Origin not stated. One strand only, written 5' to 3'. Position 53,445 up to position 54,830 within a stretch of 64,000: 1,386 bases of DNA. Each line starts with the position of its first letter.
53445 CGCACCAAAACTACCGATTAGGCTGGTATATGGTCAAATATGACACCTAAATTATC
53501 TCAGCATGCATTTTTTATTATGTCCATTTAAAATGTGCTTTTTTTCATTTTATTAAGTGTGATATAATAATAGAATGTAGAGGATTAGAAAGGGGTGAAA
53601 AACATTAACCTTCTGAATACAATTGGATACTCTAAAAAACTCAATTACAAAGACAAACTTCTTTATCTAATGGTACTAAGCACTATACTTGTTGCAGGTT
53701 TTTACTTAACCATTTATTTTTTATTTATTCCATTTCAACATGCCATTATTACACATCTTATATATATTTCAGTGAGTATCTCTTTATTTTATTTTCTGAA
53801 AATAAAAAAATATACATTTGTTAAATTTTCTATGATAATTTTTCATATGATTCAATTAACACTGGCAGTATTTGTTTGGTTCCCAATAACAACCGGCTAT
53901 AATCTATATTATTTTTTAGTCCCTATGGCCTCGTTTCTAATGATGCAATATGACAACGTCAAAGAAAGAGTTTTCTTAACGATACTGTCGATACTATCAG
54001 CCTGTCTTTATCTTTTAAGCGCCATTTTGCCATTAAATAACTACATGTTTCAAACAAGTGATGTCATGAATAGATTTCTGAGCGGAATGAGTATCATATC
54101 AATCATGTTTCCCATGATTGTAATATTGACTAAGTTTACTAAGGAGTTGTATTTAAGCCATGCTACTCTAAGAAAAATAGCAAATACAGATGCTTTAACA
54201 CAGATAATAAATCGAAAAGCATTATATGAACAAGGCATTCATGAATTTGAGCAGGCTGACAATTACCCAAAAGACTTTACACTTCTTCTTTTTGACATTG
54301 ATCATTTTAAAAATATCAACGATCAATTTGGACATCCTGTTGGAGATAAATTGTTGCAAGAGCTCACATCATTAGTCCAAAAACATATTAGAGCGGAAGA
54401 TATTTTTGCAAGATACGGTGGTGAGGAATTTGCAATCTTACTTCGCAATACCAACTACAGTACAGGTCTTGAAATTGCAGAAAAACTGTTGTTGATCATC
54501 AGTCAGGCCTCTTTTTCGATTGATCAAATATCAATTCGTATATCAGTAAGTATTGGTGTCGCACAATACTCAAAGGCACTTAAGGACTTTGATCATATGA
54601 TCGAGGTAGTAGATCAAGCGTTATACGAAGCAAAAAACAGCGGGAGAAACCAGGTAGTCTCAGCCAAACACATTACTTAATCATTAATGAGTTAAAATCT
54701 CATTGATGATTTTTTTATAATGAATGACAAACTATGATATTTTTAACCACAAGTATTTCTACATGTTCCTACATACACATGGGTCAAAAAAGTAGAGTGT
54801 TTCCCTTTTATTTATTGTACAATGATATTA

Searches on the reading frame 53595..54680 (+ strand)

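Call 90: search_protein_families(library=pfam, proteins=[window:53595-54680:+], max_evalue=0.01)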
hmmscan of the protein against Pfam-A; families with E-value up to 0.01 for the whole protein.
window:53595-54680:+ (361 aa): 2 families
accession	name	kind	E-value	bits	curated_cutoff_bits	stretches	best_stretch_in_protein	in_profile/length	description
PF00990.26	GGDEF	-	1.5e-43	148.8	23.8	1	196-353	1-161/161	Diguanylate cyclase, GGDEF domain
PF24898.2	GGDEF_GdpP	-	0.0028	18.3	30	1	235-355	3-117/126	Cyclic-di-AMP phosphodiesterase GdpP-like, GGDEF domain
